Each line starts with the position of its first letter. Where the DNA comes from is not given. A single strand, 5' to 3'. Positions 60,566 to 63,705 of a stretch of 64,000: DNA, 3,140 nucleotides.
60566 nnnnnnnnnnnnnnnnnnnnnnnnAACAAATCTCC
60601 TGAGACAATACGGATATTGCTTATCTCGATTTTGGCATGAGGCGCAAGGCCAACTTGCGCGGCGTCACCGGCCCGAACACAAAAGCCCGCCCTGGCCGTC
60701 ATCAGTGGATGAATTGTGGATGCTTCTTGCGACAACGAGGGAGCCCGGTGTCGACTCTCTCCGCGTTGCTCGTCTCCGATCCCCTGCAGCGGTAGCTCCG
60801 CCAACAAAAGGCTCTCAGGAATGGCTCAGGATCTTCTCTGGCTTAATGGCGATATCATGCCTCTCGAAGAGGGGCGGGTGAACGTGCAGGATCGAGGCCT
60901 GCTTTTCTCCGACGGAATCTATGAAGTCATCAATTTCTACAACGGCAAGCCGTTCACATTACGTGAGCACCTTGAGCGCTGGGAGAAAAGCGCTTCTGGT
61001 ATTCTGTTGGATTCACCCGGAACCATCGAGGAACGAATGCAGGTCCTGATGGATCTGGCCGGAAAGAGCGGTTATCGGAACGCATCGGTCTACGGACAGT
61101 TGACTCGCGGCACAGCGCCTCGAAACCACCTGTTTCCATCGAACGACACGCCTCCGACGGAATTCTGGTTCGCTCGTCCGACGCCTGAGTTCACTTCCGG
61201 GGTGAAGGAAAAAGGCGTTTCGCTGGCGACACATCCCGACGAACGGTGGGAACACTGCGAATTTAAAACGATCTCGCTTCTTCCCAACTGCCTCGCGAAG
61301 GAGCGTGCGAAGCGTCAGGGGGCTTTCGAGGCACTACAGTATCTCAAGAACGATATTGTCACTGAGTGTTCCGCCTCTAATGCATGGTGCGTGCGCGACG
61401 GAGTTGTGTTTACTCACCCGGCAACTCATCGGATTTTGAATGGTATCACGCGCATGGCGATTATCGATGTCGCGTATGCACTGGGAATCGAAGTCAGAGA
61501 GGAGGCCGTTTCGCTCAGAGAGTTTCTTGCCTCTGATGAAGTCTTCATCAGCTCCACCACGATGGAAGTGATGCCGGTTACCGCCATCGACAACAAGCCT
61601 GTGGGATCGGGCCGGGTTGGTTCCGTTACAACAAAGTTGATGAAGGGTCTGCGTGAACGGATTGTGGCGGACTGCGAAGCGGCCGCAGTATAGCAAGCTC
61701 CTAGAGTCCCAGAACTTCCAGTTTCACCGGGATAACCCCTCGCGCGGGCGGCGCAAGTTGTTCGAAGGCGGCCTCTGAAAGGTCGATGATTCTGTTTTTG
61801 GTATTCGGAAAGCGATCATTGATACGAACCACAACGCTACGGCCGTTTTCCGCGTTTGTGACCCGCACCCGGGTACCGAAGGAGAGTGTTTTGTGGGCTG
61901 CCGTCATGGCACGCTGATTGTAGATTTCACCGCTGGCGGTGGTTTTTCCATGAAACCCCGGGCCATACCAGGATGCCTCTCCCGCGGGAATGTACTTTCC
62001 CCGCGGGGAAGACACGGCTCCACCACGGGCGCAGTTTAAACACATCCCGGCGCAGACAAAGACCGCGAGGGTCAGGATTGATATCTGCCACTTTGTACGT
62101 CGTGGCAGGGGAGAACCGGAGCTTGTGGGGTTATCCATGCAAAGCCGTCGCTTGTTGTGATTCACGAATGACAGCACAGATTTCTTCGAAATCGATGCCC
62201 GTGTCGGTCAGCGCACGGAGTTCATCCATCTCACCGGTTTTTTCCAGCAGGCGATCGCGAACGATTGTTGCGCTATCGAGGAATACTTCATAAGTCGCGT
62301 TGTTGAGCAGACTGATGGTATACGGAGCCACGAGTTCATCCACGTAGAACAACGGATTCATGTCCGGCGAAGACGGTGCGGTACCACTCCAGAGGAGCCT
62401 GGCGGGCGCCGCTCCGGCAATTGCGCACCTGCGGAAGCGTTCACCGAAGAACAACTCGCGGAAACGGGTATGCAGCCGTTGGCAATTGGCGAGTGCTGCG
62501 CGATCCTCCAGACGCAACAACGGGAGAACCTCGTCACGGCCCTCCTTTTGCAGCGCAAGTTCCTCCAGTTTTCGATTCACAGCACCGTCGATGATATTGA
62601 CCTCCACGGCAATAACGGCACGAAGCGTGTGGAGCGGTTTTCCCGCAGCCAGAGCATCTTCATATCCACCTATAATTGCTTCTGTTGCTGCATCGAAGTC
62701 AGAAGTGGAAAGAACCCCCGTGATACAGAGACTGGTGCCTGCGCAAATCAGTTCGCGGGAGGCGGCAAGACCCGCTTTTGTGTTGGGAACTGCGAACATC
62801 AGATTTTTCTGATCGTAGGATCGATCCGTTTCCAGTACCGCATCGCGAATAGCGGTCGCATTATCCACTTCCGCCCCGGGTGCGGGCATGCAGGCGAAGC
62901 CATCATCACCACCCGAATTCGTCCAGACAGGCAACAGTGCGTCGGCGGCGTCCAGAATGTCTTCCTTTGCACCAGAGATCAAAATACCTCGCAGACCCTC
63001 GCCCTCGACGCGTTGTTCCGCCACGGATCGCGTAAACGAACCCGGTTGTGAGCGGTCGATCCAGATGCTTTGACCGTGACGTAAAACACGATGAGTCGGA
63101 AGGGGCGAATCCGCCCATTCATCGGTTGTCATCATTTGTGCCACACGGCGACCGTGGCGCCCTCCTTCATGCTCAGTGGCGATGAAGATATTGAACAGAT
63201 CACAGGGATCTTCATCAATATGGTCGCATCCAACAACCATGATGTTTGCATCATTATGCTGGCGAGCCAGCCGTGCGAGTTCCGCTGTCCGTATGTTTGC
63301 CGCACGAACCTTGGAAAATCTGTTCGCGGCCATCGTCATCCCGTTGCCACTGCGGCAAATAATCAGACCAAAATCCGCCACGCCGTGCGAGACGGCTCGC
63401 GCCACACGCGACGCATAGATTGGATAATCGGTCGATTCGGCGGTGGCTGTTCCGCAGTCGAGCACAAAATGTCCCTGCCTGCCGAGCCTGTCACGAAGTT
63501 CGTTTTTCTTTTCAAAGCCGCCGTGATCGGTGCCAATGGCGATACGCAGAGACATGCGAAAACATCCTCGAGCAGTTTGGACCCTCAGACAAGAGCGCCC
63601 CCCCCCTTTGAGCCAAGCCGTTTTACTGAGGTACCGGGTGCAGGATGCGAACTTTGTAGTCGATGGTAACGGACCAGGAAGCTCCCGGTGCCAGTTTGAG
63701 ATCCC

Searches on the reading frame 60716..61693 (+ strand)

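Call 32: search_protein_families(library=pfam, proteins=[window:60716-61693:+], max_evalue=0.00001)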
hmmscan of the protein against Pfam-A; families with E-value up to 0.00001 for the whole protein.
window:60716-61693:+ (325 aa): 1 family
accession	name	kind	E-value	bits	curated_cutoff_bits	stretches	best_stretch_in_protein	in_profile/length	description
PF01063.24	Aminotran_4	-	1.2e-47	163.1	28.5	1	67-291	1-223/223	Amino-transferase class IV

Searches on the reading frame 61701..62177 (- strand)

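Call 32: search_protein_families(library=pfam, proteins=[window:61701-62177:-], max_evalue=0.00001)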
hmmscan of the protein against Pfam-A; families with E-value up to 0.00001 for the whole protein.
window:61701-62177:- (158 aa): 1 family
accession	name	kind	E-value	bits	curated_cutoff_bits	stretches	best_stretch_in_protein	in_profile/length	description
PF03330.24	DPBB_1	-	6.2e-28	97.3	28.8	1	65-152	3-82/83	Lytic transglycolase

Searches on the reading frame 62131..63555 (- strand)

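Call 9: search_protein_families(library=pfam, proteins=[window:62131-63555:-])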
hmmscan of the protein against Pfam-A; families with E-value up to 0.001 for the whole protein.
window:62131-63555:- (474 aa): 2 families
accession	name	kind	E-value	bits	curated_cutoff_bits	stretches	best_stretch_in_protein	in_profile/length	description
PF02502.23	LacAB_rpiB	-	2.5e-42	144.6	24.7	1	5-140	1-137/138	Ribose/Galactose Isomerase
PF00923.25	TAL_FSA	-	4.4e-08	33.2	27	1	202-461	68-264/285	Transaldolase/Fructose-6-phosphate aldolase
